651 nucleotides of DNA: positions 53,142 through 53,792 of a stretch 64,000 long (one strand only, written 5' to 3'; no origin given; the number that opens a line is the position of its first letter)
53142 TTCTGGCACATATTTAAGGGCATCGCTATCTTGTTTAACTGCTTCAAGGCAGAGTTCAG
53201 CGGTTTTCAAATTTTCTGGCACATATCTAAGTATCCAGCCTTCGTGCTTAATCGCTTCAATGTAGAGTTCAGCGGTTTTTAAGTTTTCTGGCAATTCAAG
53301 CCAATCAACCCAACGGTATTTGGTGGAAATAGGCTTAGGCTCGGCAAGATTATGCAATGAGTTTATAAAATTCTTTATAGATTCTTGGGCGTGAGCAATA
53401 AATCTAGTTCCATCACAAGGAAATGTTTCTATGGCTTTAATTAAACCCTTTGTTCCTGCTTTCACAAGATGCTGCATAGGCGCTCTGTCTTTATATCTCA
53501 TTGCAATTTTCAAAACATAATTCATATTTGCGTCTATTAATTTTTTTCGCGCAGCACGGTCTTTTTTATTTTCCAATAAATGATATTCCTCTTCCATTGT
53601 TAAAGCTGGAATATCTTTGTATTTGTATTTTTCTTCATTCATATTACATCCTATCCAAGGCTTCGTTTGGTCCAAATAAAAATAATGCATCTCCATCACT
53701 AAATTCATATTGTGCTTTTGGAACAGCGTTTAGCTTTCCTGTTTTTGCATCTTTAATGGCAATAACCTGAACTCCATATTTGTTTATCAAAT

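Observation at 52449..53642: Sigma-70 region-2-like module fused to an 11-unit DUF4116-type repeat array, abutting trkA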

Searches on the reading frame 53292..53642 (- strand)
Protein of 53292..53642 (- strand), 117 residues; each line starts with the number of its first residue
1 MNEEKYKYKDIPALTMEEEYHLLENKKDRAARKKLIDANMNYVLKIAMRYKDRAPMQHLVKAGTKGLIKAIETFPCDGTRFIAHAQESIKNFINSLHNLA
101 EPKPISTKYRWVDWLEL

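Call 4: search_protein_families(library=ncbifam, proteins=[window:53310-53642:-], max_evalue=10)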
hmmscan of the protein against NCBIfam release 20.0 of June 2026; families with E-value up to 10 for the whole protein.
window:53310-53642:- (111 aa): 38 families (the best 25 are shown)
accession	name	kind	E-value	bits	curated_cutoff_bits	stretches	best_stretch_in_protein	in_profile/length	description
TIGR02394.1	rpoS_proteo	equivalog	3.3e-11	43.2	378.7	1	12-93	26-111/285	RNA polymerase sigma factor RpoS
NF004471.0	PRK05803.1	subfamily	4.7e-11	42.4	252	1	15-93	33-115/235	RNA polymerase sporulation sigma factor SigK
NF004207.0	PRK05657.1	equivalog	6.7e-11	42.1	394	1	12-91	69-152/329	RNA polymerase sigma factor RpoS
TIGR02846.1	spore_sigmaK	equivalog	3.3e-10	39.9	298.65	1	17-93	33-113/227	RNA polymerase sporulation sigma factor SigK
TIGR02392.1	rpoH_proteo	equivalog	4.9e-10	39.5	323.1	1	9-93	11-100/270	RNA polymerase sigma factor RpoH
NF005143.0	PRK06596.1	subfamily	1.3e-09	38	241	1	9-93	24-113/285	RNA polymerase factor sigma-32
TIGR02835.1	spore_sigmaE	equivalog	1.8e-09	37.4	348.6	1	12-93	32-117/234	RNA polymerase sporulation sigma factor SigE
NF006158.0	PRK08301.1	equivalog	3.9e-09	36.3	339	1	12-91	39-122/241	RNA polymerase sporulation sigma factor SigE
NF005693.0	PRK07500.1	equivalog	1.8e-08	33.9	315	1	12-91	19-103/289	RNA polymerase factor sigma-32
NF006666.0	PRK09210.1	equivalog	1.9e-08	34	572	1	11-90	111-194/370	RNA polymerase sigma factor RpoD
NF005785.0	PRK07598.1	equivalog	4.9e-08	32.2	554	1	3-90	150-237/415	RNA polymerase sigma factor SigC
TIGR02997.1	Sig70-cyanoRpoD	subfamily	5.9e-08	32.3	384.5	1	25-86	69-132/298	RNA polymerase sigma factor, RpoD/SigA family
NF005920.0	PRK07921.1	subfamily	1.2e-07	31.1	464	1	26-90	86-152/328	RNA polymerase sigma factor SigB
NF041931.2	MzaA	equivalog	1.2e-07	31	800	1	24-74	469-520/726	MZA anti-phage system associated sigma-70 family RNA polymerase sigma factor MzaA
NF006071.0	PRK08215.1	equivalog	2.7e-07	30.4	372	1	10-77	15-85/258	RNA polymerase sporulation sigma factor SigG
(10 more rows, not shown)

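Call 5: find_homologous_proteins(query=window:53292-53642:-, max_evalue=0.001)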
Query seq(117 aa): 2 candidates shared short words with the query, none scored E <= 0.001.

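Call 6: search_solved_structures(query=window:53292-53642:-, max_evalue=1, show_alignments=3)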
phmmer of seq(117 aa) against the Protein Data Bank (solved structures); distinct sequences matched with E-value up to 1: 70 (the best 60 are shown).
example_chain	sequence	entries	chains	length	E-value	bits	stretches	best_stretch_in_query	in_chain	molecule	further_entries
5h6x_A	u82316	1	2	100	8.3e-12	48.8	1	12-92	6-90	RNA polymerase sigma factor RpoS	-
7vf9_F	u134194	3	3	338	5e-10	43.1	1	12-92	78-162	RNA polymerase sigma factor RpoS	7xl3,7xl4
7f0r_F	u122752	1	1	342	5.1e-10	43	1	12-92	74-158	RNA polymerase sigma factor RpoS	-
6omf_F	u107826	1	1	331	3.4e-08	37.2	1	12-92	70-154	RNA polymerase sigma factor RpoS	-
6uu8_FFF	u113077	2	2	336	3.5e-08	37.1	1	12-92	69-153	RNA polymerase sigma factor RpoS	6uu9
5ipl_F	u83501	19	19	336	3.5e-08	37.1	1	12-92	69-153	RNA polymerase sigma factor RpoS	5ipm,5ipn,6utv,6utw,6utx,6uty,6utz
6kj6_F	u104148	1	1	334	3.6e-08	37.1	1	12-92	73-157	RNA polymerase sigma factor RpoS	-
1ku2_A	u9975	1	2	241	3.3e-07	34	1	17-94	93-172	sigma factor sigA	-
3ugo_A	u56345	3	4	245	3.5e-07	33.9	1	17-94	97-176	RNA polymerase sigma factor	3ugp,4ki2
1l9u_H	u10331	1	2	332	8.2e-07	32.7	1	17-94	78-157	SIGMA FACTOR SIGA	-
4xln_F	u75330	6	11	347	8.8e-07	32.6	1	17-94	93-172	RNA polymerase sigma factor SigA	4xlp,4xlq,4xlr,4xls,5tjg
3dxj_F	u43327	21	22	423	1.3e-06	32.1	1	13-93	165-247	RNA polymerase pricipal sigma factor (RpoD); CHAIN F, P | RNA polymerase sigma factor | RNA polymerase sigma factor SigA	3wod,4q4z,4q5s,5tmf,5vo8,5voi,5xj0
1iw7_F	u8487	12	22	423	1.3e-06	32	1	13-93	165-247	RNA polymerase sigma-70 subunit | principal sigma factor | DNA-directed RNA polymerase sigma chain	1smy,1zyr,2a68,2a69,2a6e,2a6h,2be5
9ujk_F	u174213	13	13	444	1.5e-06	31.9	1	13-93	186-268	RNA polymerase sigma factor SigA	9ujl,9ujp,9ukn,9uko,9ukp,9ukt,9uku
4g7h_F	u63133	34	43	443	1.5e-06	31.9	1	13-93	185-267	RNA polymerase sigma factor | DNA directed RNA polymerase sigma factor A | RNA polymerase sigma factor SigA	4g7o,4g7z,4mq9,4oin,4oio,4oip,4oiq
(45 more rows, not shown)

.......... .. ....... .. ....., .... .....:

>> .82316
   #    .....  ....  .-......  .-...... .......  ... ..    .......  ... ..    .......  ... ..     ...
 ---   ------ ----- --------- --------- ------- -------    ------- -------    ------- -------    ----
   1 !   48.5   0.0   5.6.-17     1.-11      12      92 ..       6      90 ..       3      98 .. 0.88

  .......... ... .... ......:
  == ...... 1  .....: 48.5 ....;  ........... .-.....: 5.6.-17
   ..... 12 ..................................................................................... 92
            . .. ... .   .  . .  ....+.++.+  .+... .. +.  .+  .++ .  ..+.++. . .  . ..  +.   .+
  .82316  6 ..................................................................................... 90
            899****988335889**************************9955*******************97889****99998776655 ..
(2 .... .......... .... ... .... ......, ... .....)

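Call 12: find_related_loci(query=window:53292-53642:-, collection=genome_contigs, flank=10000)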
Query window:53292-53642:- (117 aa) in genome_contigs; peptide patterns used: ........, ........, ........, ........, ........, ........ (x = any residue, [..] = any of these).
111 stretches matched a pattern; 1 encode a relative of the query (tblastn E <= 1e-3); 1 distinct loci.
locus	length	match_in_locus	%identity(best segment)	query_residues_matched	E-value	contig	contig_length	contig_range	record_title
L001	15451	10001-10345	89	1-117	5e-67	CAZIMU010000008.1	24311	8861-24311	MAG TPA_asm: uncultured Fibrobacteraceae bacterium isolate SRP098377_co1_7 genome assembly, contig: NODE_171_length_2431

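Call 14: search_protein_representatives(protein=window:53292-53642:-)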
Query: 117 residues. Proteins with E-value up to 0.001 (for the whole library): 1907; up to 1e-10: 8; up to 1e-30: 1. The best 150 are listed.
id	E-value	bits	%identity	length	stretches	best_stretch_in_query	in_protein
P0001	2.4e-59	214.8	89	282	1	4-117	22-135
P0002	1.9e-17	79.9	55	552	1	5-90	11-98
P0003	3.3e-17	79.1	38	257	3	12-76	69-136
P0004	3.1e-16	76.0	59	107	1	7-85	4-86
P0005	2.0e-15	73.4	40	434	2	12-92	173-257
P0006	6.0e-14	68.6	49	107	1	6-81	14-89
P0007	7.2e-14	68.4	35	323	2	8-95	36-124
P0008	5.6e-13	65.5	53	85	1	18-90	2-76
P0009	1.3e-10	57.9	35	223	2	26-103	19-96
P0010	3.4e-10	56.6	35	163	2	28-90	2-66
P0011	5.3e-10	55.9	43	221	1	10-93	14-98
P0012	7.3e-10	55.5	35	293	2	27-97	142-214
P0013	1.1e-09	55.0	38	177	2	8-76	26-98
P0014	1.2e-09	54.8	36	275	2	13-86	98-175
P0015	1.7e-09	54.3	39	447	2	9-85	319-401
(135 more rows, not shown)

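Call 18: find_homologous_proteins(query=A1, max_evalue=1e-8)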
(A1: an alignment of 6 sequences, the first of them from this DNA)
Query A1 (6 sequences) (117 aa, profile of the alignment): 115 proteins with E <= 1e-8 among 4213 candidates.
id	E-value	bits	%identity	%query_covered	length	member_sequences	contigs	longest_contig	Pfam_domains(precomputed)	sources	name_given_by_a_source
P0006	3.3e-44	167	48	72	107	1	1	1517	-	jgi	-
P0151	1.7e-43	165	51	73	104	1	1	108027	PF04542.21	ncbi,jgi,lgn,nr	ncbi:MAG: hypothetical protein LBC75_08785 [Fibromonadaceae bacterium]|jgi:RNA polymerase primary si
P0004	3.0e-43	164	57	68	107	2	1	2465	-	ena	-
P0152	2.1e-41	158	47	77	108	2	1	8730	-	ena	-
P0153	3.8e-40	154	60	68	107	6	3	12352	-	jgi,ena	-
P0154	2.1e-39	152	49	73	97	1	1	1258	-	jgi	jgi:DNA-directed RNA polymerase sigma subunit (sigma70/sigma32)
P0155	3.0e-39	152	47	77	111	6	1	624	-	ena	-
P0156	7.7e-39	150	55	73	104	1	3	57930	-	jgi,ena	-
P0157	2.0e-38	149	51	63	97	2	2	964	-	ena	-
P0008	8.2e-37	144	51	65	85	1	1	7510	PF04542.21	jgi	-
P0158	1.6e-32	130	56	49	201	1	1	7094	PF13475.12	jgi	-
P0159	6.0e-28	115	54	63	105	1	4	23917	-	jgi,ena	-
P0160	1.1e-23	101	53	56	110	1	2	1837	-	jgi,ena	-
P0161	1.9e-19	88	45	73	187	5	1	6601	PF00140.26,PF04542.21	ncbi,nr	ncbi:MAG: sigma-70 family RNA polymerase sigma factor, partial [Fibrobacter sp.]|nr:sigma-70 family 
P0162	5.7e-19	86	43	73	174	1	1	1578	PF00140.26,PF04542.21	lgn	-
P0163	9.2e-19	86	43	73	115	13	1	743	PF00140.26,PF04542.21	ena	-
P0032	4.0e-18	84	43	73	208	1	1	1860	PF04542.21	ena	-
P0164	9.4e-18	82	44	69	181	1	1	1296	PF04542.21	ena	-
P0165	2.0e-17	81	38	63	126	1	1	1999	PF00140.26,PF04542.21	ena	-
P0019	5.3e-17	80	43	78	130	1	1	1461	PF00140.26,PF04542.21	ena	-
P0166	5.6e-17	80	-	-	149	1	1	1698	PF00140.26,PF04542.21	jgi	-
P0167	1.6e-16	78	28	40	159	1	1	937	PF00140.26,PF04542.21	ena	-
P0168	1.7e-16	78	-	-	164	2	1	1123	PF00140.26,PF04542.21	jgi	jgi:RNA polymerase primary sigma factor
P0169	2.3e-16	78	35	87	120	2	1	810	PF00140.26,PF04542.21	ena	-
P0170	1.1e-15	76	38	64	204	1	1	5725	PF00140.26,PF03979.20,PF04542.21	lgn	-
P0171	1.2e-15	76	38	64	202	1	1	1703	PF00140.26,PF03979.20,PF04542.21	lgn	-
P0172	1.3e-15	75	37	73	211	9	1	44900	PF00140.26,PF03979.20,PF04542.21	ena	-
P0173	1.6e-15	75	35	72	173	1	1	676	PF00140.26,PF04542.21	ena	-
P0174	2.1e-15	75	39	64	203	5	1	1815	PF00140.26,PF03979.20,PF04542.21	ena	-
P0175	2.2e-15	75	27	50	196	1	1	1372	PF00140.26,PF04542.21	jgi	jgi:DNA-directed RNA polymerase sigma subunit (sigma70/sigma32)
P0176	2.8e-15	74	34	63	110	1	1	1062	PF04542.21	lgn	-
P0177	2.8e-15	74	35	72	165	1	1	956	PF00140.26,PF04542.21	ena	-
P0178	5.5e-15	73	37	55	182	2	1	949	PF00140.26,PF04542.21,PF04539.23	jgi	jgi:RNA polymerase primary sigma factor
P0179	6.7e-15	73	32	26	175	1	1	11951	PF00140.26,PF04542.21,PF04539.23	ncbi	ncbi:MAG: sigma-70 family RNA polymerase sigma factor, partial [Patescibacteria group bacterium]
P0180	1.7e-14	72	48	42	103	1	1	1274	PF00140.26,PF04542.21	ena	-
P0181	2.3e-14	71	37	57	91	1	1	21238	PF04542.21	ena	-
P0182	2.8e-14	71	31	65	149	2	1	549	PF00140.26,PF04542.21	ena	-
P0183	3.1e-14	71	36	72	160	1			PF00140.26,PF04542.21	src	-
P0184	3.4e-14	71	43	55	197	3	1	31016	PF00140.26,PF04542.21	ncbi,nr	ncbi:MAG: sigma-70 family RNA polymerase sigma factor, partial [Lachnospiraceae bacterium]|nr:sigma-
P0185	3.4e-14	71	40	64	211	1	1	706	PF00140.26,PF03979.20,PF04542.21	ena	-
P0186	3.8e-14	71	31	63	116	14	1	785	PF00140.26,PF04542.21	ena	-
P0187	6.2e-14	70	36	67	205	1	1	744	PF00140.26,PF04542.21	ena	-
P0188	1.0e-13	69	34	79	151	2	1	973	PF04542.21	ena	-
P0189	1.7e-13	69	36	50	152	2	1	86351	PF04542.21,PF04539.23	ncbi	-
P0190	2.6e-13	68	-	-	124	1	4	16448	PF04542.21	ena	-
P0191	2.8e-13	68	33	71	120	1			PF00140.26,PF04542.21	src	-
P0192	3.4e-13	68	36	50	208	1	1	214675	PF04542.21,PF04539.23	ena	-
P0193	4.6e-13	67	-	-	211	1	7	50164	PF00140.26,PF04542.21,PF04539.23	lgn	-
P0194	5.0e-13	67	36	57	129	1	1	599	PF04542.21,PF04539.23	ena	-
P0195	9.1e-13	66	30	63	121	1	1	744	PF00140.26,PF04542.21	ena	-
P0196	1.1e-12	66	43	64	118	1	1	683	PF00140.26,PF04542.21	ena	-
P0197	1.4e-12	66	43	57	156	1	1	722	PF04542.21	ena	-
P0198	1.4e-12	66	45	57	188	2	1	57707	PF04545.23,PF04542.21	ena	-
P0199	1.9e-12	65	38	68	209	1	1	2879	PF00140.26,PF04542.21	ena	-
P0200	2.1e-12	65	35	78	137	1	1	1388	PF00140.26,PF04542.21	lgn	-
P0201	2.1e-12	65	41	57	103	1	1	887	PF04542.21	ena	-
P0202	2.1e-12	65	36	69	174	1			PF00140.26,PF04542.21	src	-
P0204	2.8e-12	65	35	69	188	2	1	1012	PF00140.26,PF04542.21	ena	-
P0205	5.0e-12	64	31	81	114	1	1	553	PF00140.26,PF04542.21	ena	-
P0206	5.0e-12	64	41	68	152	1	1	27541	PF04542.21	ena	-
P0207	5.8e-12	64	33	72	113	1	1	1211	PF04542.21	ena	-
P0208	9.6e-12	63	45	55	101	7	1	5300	PF04542.21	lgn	-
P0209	1.0e-11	63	31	71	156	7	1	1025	PF00140.26,PF04542.21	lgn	-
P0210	1.1e-11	63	33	72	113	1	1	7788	PF04542.21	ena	-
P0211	1.2e-11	63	45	55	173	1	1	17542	PF04545.23,PF04542.21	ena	-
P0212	1.2e-11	63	36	66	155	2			PF00140.26,PF04542.21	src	-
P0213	1.7e-11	62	35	76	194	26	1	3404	PF00140.26,PF03979.20,PF04542.21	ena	-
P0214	1.8e-11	62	34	67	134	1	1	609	PF00140.26,PF04542.21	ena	-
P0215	1.9e-11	62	43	55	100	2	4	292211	PF04542.21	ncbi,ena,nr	ncbi:MAG: sigma-70 family RNA polymerase sigma factor [Clostridia bacterium]|nr:sigma-70 family RNA 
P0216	2.6e-11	62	31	89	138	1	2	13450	PF04542.21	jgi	jgi:RNA polymerase primary sigma factor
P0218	3.2e-11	61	38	46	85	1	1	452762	PF04542.21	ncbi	-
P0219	3.3e-11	61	40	57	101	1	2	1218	PF04542.21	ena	-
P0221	3.9e-11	61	40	68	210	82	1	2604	PF01381.29,PF04545.23,PF04542.21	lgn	-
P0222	4.5e-11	61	34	76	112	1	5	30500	-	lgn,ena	-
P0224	5.4e-11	61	38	69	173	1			PF00140.26,PF04542.21,PF04539.23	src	-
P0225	6.7e-11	60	40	55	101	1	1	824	PF04542.21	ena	-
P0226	1.2e-10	60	38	68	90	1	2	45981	PF04542.21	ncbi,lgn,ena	-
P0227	1.4e-10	59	35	62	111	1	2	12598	PF04542.21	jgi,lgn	jgi:RNA polymerase primary sigma factor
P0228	1.5e-10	59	33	68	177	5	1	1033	PF00140.26,PF04542.21,PF04539.23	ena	-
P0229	1.6e-10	59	41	55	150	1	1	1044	PF04542.21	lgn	-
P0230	1.6e-10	59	38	68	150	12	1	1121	PF04542.21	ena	-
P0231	1.7e-10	59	34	67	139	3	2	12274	PF04542.21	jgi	jgi:RNA polymerase primary sigma factor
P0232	2.1e-10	59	45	68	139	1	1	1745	PF04542.21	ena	-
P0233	2.2e-10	59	32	70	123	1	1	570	PF04542.21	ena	-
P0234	2.4e-10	59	42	78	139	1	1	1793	PF04542.21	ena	-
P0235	2.8e-10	58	45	68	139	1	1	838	PF04542.21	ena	-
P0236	3.2e-10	58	38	68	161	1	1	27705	PF04542.21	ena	-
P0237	3.4e-10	58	45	68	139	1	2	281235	PF04542.21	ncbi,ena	-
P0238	3.5e-10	58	45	68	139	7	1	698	PF04542.21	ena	-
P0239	4.5e-10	58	45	68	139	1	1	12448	PF04542.21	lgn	-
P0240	4.7e-10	58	45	68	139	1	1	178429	PF04542.21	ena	-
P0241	4.7e-10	58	45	68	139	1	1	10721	PF04542.21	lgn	-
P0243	4.8e-10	58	45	68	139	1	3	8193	PF04542.21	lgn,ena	-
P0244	4.8e-10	58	45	68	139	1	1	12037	PF04542.21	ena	-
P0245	4.9e-10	58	39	71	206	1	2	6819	PF01381.29,PF04545.23,PF04542.21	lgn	-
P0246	5.1e-10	57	41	56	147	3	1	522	PF04542.21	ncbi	ncbi:MAG: sigma-70 family RNA polymerase sigma factor, partial [Coprobacillus sp.]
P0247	5.9e-10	57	45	68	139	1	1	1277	PF04542.21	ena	-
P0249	6.9e-10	57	40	57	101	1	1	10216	PF04542.21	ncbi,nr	ncbi:MAG: sigma-70 family RNA polymerase sigma factor [Clostridia bacterium]|nr:sigma-70 family RNA 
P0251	1.0e-9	56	37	68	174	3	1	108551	PF04542.21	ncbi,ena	-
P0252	1.3e-9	56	39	58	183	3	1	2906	PF00140.26,PF04542.21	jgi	-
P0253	1.8e-9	56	32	91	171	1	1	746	PF04542.21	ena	-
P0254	2.0e-9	56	45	69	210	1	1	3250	PF04545.23,PF04542.21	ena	-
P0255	3.0e-9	55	35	70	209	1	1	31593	PF04542.21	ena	-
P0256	3.5e-9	55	35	52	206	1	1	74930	PF04545.23,PF04542.21,PF04539.23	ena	-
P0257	3.6e-9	55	36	56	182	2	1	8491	PF04542.21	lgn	-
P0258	4.4e-9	54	35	68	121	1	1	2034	PF04542.21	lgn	-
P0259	6.2e-9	54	34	70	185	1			PF04542.21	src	-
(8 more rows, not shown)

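Call 20: find_encoding_contigs(protein=P0151, flank=6000, max_places=3)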
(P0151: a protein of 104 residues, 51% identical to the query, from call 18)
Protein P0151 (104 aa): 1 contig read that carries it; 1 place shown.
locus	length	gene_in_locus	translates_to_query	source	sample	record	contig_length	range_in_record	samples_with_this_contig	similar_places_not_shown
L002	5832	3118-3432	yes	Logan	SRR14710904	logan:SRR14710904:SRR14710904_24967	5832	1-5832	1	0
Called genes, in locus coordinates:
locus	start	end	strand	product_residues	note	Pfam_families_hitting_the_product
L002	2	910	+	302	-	?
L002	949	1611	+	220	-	-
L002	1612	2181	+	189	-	PF13475:DUF4116 (weak)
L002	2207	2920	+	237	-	PF09603:Fib_succ_major, PF26707:DUF8237 (faint)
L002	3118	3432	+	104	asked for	PF04542:Sigma70_r2 (weak)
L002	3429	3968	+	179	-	PF09603:Fib_succ_major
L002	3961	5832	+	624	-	?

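Call 21: find_encoding_contigs(protein=P0156, flank=6000, max_places=3)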
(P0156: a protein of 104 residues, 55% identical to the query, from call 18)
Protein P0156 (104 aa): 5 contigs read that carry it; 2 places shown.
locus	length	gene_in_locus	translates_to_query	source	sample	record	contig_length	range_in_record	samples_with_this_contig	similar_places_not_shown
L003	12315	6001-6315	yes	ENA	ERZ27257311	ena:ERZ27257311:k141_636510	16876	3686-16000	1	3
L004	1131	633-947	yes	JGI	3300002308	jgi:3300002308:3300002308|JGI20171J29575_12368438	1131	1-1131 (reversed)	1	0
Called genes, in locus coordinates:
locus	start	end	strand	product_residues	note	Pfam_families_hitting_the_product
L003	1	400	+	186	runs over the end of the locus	PF00578:AhpC-TSA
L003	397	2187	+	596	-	PF08308:PEGA (weak)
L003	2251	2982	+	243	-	-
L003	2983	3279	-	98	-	PF14898:DUF4491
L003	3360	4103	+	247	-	-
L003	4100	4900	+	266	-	PF09603:Fib_succ_major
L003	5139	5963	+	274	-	PF03747:ADP_ribosyl_GH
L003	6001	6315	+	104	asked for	-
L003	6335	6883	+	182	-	PF09603:Fib_succ_major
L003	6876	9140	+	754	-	PF05496:RuvB_N (faint), PF06068:TIP49 (faint), PF02367:TsaE (faint), PF00004:AAA (weak), PF01637:ATPase_2 (faint), PF07728:AAA_5 (faint), PF13191:AAA_16 (faint), PF00004:AAA, +4 more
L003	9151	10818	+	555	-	-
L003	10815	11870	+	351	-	-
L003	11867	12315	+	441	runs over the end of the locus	?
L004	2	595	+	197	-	?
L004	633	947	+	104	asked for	-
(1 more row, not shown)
